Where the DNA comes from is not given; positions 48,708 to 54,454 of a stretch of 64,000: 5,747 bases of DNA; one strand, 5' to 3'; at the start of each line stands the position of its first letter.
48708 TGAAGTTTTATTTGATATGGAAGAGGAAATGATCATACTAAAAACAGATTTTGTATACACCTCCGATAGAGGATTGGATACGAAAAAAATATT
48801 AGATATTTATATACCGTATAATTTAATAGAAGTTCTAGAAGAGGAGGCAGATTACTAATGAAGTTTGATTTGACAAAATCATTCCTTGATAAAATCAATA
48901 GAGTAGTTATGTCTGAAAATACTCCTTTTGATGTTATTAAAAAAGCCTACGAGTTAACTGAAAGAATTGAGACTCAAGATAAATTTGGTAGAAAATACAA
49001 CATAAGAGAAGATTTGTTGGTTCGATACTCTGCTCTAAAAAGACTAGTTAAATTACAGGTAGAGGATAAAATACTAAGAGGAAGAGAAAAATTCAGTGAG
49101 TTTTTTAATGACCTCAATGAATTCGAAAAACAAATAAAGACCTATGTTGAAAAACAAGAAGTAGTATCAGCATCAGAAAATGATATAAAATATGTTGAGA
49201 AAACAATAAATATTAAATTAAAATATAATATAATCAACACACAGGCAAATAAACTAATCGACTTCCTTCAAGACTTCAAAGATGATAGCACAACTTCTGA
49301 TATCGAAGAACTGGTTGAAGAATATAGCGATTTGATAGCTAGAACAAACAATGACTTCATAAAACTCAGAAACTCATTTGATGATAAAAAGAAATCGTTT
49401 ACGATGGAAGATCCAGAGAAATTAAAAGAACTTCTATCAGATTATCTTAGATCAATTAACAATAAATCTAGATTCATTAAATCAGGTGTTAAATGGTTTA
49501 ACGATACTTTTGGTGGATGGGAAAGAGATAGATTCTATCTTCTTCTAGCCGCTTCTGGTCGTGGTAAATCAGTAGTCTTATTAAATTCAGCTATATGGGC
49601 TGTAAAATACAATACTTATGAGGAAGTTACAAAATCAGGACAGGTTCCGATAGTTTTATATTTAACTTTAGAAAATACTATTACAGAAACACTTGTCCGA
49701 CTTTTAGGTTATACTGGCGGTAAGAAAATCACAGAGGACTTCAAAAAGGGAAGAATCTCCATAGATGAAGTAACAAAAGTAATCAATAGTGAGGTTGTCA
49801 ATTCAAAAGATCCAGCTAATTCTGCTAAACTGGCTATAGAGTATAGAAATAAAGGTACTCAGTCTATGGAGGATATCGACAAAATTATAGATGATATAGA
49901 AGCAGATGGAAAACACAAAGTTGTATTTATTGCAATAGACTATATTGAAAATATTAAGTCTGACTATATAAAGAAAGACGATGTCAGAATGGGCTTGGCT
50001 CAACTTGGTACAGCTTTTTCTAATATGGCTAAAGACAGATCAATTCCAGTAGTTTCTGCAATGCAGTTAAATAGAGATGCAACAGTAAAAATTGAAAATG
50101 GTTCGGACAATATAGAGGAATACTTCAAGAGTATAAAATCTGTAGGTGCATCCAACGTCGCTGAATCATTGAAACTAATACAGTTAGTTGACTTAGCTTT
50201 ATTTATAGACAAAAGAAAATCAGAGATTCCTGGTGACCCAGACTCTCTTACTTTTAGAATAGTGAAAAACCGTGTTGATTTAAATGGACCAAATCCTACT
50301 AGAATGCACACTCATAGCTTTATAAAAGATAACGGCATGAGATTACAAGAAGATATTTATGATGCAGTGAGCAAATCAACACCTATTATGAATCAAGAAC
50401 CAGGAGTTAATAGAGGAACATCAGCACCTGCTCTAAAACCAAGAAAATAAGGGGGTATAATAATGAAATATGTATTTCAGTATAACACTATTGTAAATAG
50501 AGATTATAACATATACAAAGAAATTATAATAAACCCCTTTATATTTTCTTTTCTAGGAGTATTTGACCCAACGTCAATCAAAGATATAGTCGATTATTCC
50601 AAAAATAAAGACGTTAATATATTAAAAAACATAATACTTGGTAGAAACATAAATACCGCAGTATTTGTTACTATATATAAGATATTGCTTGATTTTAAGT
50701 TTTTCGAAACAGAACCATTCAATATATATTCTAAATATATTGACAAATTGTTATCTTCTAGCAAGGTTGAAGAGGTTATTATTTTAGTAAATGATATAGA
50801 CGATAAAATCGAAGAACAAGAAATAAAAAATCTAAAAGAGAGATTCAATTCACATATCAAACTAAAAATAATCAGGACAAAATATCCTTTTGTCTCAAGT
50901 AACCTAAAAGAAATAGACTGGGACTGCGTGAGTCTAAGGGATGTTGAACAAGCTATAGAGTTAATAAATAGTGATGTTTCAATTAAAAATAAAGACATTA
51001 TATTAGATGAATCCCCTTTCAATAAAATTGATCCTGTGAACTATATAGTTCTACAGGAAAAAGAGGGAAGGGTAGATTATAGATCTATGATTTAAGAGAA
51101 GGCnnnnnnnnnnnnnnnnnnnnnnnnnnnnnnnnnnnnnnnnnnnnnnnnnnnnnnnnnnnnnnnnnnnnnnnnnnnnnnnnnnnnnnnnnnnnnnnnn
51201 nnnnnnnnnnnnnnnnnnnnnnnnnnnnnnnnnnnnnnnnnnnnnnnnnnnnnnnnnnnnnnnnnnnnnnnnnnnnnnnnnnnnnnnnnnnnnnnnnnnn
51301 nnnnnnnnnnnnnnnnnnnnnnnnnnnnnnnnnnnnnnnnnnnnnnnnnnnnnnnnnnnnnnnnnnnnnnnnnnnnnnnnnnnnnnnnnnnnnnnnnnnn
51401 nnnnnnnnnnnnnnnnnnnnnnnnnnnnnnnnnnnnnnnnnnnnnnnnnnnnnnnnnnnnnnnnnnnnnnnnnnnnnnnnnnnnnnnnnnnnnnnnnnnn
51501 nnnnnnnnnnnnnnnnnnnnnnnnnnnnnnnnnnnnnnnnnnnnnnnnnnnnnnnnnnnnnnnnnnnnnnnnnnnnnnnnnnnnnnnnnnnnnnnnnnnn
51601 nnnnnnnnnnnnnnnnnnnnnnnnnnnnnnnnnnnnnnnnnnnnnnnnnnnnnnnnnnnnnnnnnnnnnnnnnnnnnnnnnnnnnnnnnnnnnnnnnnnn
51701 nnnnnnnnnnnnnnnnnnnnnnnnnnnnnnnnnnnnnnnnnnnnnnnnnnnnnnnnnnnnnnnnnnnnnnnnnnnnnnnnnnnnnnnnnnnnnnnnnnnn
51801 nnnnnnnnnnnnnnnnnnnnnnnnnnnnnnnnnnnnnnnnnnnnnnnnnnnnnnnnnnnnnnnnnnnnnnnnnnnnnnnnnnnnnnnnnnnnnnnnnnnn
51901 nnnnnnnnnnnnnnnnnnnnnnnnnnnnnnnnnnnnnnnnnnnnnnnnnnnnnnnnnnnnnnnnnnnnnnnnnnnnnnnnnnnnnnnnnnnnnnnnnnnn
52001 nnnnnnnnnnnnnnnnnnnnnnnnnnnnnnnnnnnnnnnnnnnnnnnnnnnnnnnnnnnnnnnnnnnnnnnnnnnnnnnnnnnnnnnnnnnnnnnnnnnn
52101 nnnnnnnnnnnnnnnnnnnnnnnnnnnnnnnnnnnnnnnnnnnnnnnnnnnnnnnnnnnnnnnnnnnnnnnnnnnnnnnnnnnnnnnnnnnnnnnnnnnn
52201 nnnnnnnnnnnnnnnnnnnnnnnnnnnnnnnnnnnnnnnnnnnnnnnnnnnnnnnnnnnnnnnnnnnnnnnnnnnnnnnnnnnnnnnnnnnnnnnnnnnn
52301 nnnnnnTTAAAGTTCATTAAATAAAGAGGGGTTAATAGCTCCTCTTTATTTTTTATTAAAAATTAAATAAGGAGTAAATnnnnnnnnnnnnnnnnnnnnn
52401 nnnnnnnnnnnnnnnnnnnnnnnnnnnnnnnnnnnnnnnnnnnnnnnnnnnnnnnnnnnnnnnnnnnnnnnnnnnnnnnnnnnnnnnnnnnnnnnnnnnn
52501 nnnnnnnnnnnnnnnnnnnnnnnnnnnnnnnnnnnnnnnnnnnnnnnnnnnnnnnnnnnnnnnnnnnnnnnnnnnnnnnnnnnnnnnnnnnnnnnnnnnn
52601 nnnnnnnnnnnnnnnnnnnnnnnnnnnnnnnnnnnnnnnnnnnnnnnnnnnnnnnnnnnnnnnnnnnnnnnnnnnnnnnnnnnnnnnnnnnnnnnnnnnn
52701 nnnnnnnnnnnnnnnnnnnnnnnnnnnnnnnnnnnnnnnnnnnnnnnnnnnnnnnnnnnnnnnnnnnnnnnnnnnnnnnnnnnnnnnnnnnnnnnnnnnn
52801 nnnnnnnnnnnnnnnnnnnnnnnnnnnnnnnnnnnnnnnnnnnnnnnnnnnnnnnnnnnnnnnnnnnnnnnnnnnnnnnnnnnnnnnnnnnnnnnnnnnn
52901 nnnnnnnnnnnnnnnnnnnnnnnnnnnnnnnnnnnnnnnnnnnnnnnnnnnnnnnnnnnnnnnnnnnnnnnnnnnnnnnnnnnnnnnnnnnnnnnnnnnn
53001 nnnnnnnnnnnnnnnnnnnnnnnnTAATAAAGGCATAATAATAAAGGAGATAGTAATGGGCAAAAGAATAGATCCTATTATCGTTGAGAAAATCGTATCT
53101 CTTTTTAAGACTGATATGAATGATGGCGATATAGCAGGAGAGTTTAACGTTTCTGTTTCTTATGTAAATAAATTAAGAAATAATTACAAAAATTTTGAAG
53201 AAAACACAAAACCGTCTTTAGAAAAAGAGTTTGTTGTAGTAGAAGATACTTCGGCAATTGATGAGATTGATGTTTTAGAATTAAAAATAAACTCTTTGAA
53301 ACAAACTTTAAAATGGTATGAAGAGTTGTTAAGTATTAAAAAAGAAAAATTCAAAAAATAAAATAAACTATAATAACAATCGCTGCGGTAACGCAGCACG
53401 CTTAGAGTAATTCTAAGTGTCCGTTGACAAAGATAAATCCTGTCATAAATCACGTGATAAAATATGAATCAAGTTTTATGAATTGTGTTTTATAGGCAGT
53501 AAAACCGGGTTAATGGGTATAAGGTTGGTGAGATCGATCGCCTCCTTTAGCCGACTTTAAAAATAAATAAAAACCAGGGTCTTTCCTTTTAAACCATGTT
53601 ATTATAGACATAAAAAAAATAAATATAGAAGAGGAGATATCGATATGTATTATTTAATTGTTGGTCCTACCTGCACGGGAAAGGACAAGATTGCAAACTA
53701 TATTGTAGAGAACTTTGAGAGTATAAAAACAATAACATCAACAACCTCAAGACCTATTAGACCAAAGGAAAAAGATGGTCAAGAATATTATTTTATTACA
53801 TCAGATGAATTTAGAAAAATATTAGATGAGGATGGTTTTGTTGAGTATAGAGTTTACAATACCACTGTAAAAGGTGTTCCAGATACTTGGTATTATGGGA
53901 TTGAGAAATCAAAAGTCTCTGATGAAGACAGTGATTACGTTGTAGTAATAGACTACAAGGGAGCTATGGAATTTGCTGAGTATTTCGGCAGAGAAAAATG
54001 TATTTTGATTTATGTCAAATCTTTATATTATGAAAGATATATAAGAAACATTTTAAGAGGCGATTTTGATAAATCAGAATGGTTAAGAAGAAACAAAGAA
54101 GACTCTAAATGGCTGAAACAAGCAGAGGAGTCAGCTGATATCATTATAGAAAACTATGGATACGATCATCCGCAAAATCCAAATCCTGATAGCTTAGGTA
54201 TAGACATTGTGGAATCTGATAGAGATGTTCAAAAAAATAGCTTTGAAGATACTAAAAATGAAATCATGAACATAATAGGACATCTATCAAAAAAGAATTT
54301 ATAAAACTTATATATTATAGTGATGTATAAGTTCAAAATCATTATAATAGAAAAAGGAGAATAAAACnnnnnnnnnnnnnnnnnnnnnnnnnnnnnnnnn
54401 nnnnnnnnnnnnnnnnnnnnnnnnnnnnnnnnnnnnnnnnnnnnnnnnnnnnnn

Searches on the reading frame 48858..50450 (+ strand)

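Call 12: search_protein_families(library=phrogs, proteins=[window:48858-50450:+], max_evalue=0.00001)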
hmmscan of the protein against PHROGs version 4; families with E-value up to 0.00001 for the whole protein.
window:48858-50450:+ (530 aa): 3 families
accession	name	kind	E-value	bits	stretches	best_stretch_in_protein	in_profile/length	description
phrog_19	-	DNA, RNA and nucleotide metabolism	3.9e-32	112.9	1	81-472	224-559/621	DnaB-like replicative helicase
phrog_243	-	DNA, RNA and nucleotide metabolism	1.2e-13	51.6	1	219-491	30-261/273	DnaB-like replicative helicase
phrog_239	-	DNA, RNA and nucleotide metabolism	2.5e-10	41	1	208-472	342-575/801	DNA primase/helicase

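Call 13: search_protein_families(library=pfam, proteins=[window:48858-50450:+], max_evalue=0.00001)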
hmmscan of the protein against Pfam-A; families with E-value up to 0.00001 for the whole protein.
window:48858-50450:+ (530 aa): 2 families
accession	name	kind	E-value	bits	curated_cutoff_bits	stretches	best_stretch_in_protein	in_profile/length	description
PF20307.4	divDNAB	-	4.2e-20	72.2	26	1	178-488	29-326/356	Divergent DnaB-like ATPase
PF03796.21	DnaB_C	-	1.5e-13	51.1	27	1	207-410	2-184/255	DnaB-like helicase C terminal domain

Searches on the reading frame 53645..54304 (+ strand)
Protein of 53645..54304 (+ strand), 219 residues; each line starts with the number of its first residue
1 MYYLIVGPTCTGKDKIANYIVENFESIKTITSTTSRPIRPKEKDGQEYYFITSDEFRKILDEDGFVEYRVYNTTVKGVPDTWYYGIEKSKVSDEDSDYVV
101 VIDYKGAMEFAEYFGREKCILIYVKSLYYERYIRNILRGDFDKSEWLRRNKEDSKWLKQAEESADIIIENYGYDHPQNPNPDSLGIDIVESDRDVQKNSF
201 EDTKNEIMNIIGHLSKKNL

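Call 68: search_protein_families(library=pfam, proteins=[window:53645-54304:+], max_evalue=0.001)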
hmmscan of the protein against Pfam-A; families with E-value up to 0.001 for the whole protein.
window:53645-54304:+ (219 aa): 2 families
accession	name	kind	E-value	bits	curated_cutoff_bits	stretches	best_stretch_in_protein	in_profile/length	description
PF00625.27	Guanylate_kin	-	7.9e-13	48.9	25.2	1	3-135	5-131/182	Guanylate kinase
PF13238.12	AAA_18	-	0.00054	20.8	29.4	1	4-153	2-124/128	AAA domain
